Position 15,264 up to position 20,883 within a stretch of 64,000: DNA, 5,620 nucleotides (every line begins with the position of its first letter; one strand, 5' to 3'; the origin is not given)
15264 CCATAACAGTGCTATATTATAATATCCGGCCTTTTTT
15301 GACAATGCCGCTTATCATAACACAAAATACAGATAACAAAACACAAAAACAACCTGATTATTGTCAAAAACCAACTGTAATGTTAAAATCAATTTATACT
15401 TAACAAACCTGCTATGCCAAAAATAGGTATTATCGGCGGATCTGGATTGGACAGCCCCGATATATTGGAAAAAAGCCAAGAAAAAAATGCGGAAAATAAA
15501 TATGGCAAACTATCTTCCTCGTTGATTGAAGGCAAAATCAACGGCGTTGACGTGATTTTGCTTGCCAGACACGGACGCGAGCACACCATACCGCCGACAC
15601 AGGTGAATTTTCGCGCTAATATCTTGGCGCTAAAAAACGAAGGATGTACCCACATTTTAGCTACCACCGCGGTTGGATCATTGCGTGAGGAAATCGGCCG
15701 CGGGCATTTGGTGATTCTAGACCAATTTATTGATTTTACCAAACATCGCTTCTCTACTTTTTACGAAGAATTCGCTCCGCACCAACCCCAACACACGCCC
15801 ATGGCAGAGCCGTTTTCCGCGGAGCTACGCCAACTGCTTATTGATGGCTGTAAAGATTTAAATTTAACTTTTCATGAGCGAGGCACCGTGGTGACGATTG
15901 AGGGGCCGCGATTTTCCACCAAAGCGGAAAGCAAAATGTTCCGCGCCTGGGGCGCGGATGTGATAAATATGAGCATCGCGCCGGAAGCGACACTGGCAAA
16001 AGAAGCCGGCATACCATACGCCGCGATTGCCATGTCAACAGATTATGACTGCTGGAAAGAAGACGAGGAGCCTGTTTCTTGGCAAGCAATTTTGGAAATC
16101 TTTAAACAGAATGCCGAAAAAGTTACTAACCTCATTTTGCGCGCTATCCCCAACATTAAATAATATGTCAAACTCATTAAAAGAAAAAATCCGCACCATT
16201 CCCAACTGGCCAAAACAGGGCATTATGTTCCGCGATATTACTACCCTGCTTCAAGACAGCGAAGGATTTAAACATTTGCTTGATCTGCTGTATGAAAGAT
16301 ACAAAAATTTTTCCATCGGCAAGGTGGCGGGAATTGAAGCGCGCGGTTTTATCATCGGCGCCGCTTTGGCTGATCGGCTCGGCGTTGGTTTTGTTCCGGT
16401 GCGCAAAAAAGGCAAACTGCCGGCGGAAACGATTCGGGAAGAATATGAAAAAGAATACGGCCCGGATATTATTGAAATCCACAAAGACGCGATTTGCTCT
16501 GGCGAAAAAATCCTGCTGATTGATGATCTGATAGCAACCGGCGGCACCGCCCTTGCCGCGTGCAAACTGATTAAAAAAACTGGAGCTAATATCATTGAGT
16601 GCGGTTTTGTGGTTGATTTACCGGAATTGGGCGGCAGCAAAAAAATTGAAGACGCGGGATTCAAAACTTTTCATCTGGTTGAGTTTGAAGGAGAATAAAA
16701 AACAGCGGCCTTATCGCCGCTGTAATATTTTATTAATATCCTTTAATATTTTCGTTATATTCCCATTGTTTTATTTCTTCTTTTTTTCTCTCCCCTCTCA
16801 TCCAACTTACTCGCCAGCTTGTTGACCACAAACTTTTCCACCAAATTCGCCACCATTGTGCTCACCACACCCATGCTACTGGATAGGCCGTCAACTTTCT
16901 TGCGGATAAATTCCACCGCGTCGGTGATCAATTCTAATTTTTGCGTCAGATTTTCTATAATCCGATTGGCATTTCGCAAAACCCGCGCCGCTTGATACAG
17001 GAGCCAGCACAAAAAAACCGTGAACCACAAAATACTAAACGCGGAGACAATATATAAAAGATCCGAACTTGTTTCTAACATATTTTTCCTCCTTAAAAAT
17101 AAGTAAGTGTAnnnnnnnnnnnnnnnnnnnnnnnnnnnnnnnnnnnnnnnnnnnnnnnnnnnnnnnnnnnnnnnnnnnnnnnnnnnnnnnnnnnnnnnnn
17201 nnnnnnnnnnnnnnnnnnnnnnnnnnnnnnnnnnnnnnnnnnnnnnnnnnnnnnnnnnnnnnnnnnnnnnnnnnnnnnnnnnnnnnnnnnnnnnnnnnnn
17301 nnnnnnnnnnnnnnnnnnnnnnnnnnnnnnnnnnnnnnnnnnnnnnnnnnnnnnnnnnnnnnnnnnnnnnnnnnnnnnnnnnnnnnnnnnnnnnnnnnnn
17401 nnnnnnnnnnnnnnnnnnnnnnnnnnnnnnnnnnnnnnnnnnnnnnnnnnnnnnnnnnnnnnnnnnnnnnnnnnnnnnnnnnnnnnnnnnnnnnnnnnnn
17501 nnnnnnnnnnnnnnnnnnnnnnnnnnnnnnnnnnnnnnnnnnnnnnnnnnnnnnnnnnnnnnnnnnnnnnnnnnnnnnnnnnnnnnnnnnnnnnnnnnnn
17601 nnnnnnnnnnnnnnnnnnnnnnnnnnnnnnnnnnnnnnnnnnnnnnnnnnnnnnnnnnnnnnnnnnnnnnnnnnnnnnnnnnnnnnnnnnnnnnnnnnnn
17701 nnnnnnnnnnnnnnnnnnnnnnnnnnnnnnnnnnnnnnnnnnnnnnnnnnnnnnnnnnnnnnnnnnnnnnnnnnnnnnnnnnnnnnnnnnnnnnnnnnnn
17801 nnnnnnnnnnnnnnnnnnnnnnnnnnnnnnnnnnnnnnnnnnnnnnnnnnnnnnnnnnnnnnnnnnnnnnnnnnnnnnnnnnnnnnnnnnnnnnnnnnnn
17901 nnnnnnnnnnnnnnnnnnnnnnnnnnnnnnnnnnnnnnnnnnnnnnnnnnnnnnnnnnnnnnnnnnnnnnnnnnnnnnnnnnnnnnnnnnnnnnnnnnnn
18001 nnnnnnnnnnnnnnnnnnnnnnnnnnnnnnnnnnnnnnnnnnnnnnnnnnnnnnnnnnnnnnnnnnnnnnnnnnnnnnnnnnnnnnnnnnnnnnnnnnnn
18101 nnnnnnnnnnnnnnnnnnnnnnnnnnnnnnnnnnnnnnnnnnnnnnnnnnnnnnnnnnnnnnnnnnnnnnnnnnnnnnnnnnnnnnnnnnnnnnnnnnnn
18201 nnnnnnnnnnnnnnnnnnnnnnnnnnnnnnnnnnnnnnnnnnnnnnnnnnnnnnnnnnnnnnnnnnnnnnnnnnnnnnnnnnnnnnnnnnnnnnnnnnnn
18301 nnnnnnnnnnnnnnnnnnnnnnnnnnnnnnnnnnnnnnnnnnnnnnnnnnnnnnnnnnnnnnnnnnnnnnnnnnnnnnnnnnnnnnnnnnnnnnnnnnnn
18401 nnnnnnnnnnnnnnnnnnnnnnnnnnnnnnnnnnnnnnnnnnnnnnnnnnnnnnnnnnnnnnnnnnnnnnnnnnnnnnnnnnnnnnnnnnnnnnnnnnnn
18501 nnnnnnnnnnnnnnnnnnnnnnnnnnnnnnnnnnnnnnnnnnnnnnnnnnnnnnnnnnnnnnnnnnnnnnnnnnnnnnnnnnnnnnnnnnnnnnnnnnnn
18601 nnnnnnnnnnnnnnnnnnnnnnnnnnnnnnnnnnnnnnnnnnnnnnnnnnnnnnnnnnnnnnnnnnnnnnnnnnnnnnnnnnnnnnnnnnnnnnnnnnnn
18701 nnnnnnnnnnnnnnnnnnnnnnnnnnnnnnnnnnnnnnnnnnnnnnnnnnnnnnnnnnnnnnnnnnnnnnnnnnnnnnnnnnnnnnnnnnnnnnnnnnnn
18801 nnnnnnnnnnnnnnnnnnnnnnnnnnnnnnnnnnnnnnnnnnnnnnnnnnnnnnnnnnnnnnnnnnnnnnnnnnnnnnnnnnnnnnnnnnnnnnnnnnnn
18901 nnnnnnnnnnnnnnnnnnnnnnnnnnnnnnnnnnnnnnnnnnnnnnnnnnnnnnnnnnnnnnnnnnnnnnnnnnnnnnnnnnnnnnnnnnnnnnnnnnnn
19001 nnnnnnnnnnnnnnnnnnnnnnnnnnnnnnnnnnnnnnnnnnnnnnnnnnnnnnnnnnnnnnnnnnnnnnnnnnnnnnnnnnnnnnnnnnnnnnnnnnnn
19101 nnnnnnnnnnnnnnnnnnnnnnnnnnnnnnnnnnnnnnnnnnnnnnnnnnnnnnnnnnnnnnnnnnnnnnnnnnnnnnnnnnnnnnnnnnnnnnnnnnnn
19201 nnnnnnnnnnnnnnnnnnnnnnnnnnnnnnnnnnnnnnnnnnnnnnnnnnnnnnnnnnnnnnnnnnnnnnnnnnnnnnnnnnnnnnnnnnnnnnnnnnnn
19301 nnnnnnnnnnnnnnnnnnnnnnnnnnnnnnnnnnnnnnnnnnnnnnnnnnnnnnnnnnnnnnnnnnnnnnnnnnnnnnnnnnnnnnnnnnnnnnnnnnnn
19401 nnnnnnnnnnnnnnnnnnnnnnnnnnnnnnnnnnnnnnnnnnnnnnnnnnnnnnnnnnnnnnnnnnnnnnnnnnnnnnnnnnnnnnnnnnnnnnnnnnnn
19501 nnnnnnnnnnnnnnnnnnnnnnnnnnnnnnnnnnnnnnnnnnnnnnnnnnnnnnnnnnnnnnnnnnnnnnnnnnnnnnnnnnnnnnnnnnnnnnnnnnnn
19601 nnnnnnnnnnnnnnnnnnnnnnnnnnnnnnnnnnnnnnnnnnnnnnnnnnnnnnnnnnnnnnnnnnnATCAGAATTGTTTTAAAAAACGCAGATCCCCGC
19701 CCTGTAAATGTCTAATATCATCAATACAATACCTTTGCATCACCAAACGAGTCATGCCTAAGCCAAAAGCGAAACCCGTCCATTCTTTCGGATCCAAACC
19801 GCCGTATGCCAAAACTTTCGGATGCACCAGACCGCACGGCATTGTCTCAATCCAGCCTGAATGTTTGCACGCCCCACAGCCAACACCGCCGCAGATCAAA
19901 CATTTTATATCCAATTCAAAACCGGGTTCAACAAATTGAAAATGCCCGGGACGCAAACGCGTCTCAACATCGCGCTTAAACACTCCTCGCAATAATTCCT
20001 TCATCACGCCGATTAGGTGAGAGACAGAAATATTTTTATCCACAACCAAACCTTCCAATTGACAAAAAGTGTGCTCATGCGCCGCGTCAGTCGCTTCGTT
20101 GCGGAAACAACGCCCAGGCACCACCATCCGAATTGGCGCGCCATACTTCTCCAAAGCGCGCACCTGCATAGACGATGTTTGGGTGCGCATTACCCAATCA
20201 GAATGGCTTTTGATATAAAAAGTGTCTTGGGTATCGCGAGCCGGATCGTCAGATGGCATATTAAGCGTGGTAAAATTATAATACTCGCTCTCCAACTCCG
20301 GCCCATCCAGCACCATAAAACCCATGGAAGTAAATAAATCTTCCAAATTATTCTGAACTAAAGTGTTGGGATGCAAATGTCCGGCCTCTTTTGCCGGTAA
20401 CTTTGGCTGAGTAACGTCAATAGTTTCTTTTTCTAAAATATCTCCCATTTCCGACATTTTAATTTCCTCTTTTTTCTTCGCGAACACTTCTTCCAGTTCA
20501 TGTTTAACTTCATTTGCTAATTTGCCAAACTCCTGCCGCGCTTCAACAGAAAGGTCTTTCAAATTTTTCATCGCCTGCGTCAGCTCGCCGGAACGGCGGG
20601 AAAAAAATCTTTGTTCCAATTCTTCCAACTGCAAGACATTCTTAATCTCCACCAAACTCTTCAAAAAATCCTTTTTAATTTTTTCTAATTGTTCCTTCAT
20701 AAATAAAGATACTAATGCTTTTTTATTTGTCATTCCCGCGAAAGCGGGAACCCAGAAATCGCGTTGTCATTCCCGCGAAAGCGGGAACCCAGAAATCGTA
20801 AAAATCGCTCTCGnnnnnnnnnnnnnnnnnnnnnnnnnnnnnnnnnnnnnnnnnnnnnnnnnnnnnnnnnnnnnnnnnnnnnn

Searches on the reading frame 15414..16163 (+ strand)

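Call 88: search_protein_families(library=pfam, proteins=[window:15414-16163:+], max_evalue=0.0001)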
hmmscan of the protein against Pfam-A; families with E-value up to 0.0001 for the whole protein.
window:15414-16163:+ (249 aa): 1 family
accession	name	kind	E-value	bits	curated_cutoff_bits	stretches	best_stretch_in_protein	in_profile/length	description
PF01048.26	PNP_UDP_1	-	1.2e-48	166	25.1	1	3-245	1-232/233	Phosphorylase superfamily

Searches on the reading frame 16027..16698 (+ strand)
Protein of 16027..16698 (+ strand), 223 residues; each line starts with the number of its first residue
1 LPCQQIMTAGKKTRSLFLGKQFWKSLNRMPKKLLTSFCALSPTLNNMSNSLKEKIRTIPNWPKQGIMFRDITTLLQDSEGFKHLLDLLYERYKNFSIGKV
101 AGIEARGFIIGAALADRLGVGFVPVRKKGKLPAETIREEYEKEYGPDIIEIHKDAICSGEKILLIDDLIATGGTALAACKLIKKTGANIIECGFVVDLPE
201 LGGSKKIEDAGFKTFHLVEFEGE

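Call 88: search_protein_families(library=pfam, proteins=[window:16027-16698:+], max_evalue=0.0001)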
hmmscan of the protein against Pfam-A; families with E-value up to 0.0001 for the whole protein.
window:16027-16698:+ (223 aa): 1 family
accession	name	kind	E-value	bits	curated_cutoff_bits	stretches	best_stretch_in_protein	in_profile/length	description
PF00156.33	Pribosyltran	-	1.8e-15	57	26.3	1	73-202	4-130/158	Phosphoribosyl transferase domain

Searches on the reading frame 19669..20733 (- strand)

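Call 88: search_protein_families(library=pfam, proteins=[window:19669-20733:-], max_evalue=0.0001)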
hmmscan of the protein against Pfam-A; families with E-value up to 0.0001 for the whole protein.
window:19669-20733:- (354 aa): 2 families
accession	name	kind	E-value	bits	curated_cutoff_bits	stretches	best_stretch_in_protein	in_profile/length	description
PF01409.25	tRNA-synt_2d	-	5.1e-84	282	19.8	1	105-354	2-246/246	tRNA synthetases class II core domain (F)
PF02912.23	Phe_tRNA-synt_N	-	2.7e-14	53.3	22.3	1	35-96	5-65/69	Aminoacyl tRNA synthetase class II, N-terminal domain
